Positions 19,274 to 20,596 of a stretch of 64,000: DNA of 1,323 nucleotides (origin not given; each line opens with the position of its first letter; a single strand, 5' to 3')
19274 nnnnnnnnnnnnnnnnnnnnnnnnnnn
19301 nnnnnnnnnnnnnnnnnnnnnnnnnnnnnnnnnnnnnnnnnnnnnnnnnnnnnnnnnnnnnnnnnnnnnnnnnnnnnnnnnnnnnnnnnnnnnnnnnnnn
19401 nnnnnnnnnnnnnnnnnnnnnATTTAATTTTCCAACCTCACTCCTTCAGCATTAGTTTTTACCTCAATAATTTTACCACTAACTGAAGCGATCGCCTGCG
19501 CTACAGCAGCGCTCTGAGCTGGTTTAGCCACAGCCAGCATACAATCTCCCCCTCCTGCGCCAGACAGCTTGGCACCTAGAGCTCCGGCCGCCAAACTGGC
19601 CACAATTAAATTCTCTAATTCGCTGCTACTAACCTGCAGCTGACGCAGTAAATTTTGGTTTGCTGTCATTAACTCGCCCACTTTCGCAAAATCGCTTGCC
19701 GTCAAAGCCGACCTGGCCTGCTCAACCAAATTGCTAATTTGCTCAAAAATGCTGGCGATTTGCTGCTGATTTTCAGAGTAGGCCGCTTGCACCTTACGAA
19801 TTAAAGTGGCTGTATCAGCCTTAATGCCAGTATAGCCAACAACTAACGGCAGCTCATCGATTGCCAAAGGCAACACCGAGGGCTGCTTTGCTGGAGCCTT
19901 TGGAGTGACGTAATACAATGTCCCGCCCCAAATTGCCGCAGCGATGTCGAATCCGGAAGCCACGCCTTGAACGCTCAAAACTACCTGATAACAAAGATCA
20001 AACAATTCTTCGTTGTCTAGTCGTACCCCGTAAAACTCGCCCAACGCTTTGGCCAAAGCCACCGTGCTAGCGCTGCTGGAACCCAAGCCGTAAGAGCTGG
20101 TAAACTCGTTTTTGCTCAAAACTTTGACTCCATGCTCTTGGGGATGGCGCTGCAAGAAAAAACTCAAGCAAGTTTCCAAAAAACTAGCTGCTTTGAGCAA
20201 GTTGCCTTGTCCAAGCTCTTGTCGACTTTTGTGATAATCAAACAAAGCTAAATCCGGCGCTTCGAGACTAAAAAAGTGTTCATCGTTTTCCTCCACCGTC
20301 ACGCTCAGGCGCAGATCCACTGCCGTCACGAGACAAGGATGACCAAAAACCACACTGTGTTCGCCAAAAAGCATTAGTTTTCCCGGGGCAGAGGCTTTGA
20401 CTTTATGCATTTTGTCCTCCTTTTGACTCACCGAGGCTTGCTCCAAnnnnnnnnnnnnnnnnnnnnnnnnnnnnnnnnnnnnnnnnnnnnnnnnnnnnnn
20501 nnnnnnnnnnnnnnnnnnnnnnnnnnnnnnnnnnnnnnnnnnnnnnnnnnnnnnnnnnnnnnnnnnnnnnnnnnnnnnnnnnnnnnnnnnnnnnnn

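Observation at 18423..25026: Complete mevalonate operon with archaeal-type thiolase/HMG-CoA synthase/DUF35 triad in a bacterial, GC-rich block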

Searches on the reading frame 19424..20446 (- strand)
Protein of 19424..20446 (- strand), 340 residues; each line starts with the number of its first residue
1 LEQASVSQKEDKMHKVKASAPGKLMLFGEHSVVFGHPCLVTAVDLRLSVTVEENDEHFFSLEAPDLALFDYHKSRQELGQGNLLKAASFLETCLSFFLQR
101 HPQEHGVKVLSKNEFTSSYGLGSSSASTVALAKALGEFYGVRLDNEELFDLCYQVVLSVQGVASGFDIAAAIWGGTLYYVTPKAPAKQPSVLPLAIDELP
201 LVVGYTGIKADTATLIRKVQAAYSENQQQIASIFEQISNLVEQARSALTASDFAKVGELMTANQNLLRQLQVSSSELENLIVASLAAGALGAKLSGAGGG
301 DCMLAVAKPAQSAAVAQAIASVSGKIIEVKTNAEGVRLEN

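Call 5: search_protein_families(library=pfam, proteins=[window:19424-20446:-], max_evalue=0.01)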
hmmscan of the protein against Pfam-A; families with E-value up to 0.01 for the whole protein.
window:19424-20446:- (340 aa): 5 families
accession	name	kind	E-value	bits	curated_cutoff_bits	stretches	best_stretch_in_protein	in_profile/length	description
PF00288.32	GHMP_kinases_N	-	6.3e-17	62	22.3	1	92-175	5-87/87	GHMP kinases N terminal domain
PF08544.19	GHMP_kinases_C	-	8.6e-14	52.1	21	1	245-319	2-79/85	GHMP kinases C terminal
PF22700.2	MVD-like_N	-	1e-07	32.2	27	1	86-151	61-127/157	Diphosphomevalonate decarboxylase-like N-terminal domain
PF10509.15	GalKase_gal_bdg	-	0.0005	20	23.1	1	18-49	14-45/49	Galactokinase galactose-binding signature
PF05130.17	FlgN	-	0.0007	20.5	30.5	1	228-294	11-72/147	FlgN protein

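Call 6: search_protein_families(library=ncbifam, proteins=[window:19424-20446:-], max_evalue=0.01)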
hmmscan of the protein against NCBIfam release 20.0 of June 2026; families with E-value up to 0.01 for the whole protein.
window:19424-20446:- (340 aa): 20 families
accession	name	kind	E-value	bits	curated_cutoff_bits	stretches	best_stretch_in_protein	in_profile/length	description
NF003036.0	PRK03926.1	equivalog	4.8e-69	232.7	403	1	16-339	2-299/302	mevalonate kinase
TIGR00549.1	mevalon_kin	equivalog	9.2e-60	202.5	163.05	1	20-305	1-275/276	mevalonate kinase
TIGR01220.1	Pmev_kin_Gr_pos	equivalog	2e-33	115.9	165.7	1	17-308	2-330/358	phosphomevalonate kinase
NF040957.1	Arch_PMK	equivalog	5.4e-29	101.7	500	1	18-339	2-316/316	phosphomevalonate kinase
TIGR00131.1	gal_kin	equivalog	5e-20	71.8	226.65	2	11-171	13-176/388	galactokinase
NF003006.0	PRK03817.1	equivalog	8.6e-20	71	443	2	239-320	244-326/352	galactokinase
NF003705.0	PRK05322.1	equivalog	1.1e-16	60.5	385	2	240-320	280-362/388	galactokinase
NF003472.0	PRK05101.1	equivalog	2.9e-15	56.1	499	2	6-148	11-154/382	galactokinase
NF049969.1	GlMnHpPKinHddA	equivalog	7.2e-14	52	600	1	38-336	31-333/338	D-glycero-D-manno-heptose 7-phosphate kinase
NF009948.0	PRK13412.1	equivalog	5.8e-13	47.4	721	1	106-319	726-947/974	bifunctional fucokinase/fucose-1-phosphate guanylyltransferase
NF002288.1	PRK01212.1-4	equivalog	9.9e-13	47.8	194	1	97-324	67-283/303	homoserine kinase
TIGR00191.1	thrB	equivalog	4.6e-12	45.4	168.25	1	87-334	60-292/304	homoserine kinase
NF001816.0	PRK00555.1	equivalog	7.5e-12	44.9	509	1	241-321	257-338/363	galactokinase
NF040656.1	GHMP_GYDIA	hypoth_equivalog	3.2e-11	43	225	1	19-309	3-278/299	GYDIA family GHMP kinase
TIGR01920.1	Shik_kin_archae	equivalog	3.2e-07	30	126.85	1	87-159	50-122/266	shikimate kinase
TIGR01219.1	Pmev_kin_ERG8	equivalog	2.4e-06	26.7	376.95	1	118-179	154-229/456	phosphomevalonate kinase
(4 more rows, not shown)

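Call 39: search_solved_structures(query=window:19427-20410:-, max_evalue=0.00001, show_alignments=1)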
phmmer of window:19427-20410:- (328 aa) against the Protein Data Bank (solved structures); distinct sequences matched with E-value up to 0.00001: 28.
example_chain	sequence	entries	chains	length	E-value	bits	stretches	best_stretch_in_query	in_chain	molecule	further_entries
6mde_A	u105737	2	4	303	2.7e-40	141.8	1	2-326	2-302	Mevalonate kinase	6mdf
4hac_A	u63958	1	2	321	3.1e-40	141.6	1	2-326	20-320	Mevalonate kinase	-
8teb_A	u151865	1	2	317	1.5e-34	122.9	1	5-327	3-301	Mevalonate kinase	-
2hfs_A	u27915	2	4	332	1.2e-31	113.4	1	9-303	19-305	Mevalonate kinase, putative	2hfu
1kkh_A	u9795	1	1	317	1.2e-26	97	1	7-296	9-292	Mevalonate Kinase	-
1vis_A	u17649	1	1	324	1.2e-26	96.9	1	7-298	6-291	Mevalonate kinase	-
2x7i_A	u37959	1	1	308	7.9e-20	74.6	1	7-302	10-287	MEVALONATE KINASE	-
3k17_A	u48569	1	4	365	2.9e-17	66.2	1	2-300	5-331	Lin0012 protein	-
2oi2_A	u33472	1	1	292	6.9e-16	61.7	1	105-296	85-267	Mevalonate kinase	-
1kvk_A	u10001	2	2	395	1.1e-15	61.1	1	140-307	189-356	mevalonate kinase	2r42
2r3v_A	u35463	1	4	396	4.2e-15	59.1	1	137-326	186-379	Mevalonate kinase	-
8tfo_A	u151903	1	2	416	5.1e-15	58.8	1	140-298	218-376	Mevalonate kinase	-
3k85_A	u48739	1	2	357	1.4e-14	57.3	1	17-316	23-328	D-glycero-D-manno-heptose 1-phosphate kinase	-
1s4e_A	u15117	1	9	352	1e-13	54.5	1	229-307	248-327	Galactokinase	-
1pie_A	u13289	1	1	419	2.8e-11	46.5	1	226-314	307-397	Galactokinase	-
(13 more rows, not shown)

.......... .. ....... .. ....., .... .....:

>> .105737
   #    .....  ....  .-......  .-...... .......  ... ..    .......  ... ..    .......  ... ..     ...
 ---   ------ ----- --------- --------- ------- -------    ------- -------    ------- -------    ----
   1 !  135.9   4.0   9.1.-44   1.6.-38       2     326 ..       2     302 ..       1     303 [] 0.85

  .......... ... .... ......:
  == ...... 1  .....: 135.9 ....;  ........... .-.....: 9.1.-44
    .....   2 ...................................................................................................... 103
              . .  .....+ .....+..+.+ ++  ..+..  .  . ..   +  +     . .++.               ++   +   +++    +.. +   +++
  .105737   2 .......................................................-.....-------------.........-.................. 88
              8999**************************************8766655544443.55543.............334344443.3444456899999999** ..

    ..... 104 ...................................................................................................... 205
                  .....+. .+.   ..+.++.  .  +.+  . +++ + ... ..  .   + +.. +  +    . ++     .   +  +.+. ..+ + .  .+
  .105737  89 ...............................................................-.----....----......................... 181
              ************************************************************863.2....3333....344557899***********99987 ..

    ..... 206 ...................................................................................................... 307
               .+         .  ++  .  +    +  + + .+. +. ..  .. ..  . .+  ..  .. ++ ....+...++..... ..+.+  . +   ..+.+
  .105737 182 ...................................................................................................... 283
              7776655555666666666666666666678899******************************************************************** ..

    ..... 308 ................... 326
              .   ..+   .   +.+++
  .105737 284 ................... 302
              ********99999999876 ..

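Call 85: search_solved_structures(query=A5, max_evalue=0.001)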
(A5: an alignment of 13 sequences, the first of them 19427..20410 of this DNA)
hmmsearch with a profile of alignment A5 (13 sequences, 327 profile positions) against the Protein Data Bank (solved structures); distinct sequences matched with E-value up to 0.001: 36.
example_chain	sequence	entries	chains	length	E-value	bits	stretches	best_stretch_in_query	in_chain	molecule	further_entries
8teb_A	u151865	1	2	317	5.3e-55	189.9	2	79-327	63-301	Mevalonate kinase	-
6mde_A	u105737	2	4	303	3.4e-53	184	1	4-326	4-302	Mevalonate kinase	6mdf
4hac_A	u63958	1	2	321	3.8e-53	183.9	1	3-326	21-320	Mevalonate kinase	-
1vis_A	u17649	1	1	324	6.4e-45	156.8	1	6-323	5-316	Mevalonate kinase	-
1kkh_A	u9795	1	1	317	4.4e-44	154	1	6-319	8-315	Mevalonate Kinase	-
2hfs_A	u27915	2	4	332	7.3e-44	153.3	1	10-302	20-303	Mevalonate kinase, putative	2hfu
2x7i_A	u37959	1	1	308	1.4e-34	122.8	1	9-313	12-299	MEVALONATE KINASE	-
3k17_A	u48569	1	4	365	7.4e-32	113.9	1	2-311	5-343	Lin0012 protein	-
8tfo_A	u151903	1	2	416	2.9e-27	98.8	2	77-299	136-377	Mevalonate kinase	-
2oi2_A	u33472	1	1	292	6.3e-26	94.4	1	92-311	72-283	Mevalonate kinase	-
1kvk_A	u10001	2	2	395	1.2e-25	93.5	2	81-325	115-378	mevalonate kinase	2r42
2r3v_A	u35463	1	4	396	7.6e-25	90.8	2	86-326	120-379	Mevalonate kinase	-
4usm_A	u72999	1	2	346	8e-20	74.3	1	79-323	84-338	PUTATIVE SUGAR KINASE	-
3k85_A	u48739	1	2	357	8.8e-20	74.2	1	19-323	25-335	D-glycero-D-manno-heptose 1-phosphate kinase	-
4usk_A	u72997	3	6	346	1e-19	73.9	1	79-323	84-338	PUTATIVE SUGAR KINASE | SUGAR KINASE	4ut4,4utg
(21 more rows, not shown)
